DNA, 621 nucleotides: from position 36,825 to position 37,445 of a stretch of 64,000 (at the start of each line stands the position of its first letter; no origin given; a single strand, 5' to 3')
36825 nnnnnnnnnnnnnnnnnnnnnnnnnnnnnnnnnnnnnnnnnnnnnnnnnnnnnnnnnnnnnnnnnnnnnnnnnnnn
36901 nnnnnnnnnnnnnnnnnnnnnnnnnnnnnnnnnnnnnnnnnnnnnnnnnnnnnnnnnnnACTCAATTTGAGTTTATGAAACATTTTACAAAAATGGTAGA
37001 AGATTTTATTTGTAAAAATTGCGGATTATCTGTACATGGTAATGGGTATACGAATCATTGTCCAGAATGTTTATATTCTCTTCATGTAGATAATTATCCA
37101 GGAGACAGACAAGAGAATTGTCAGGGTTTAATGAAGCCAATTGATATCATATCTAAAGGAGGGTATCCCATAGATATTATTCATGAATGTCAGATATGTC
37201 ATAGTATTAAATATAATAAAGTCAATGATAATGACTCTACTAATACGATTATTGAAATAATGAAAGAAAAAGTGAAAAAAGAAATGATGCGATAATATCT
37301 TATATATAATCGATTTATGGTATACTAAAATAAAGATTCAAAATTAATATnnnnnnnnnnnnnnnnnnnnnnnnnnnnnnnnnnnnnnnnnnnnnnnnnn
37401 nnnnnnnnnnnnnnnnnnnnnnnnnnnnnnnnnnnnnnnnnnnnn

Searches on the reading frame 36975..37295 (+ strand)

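Call 63: search_protein_families(library=pfam, proteins=[window:36975-37295:+], max_evalue=0.0001)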
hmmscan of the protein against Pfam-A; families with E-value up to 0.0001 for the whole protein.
window:36975-37295:+ (106 aa): 1 family
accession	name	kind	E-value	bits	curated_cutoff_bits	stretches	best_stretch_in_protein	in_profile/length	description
PF12647.12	RNHCP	-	7.1e-27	93.7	24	1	9-92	2-89/90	RNHCP domain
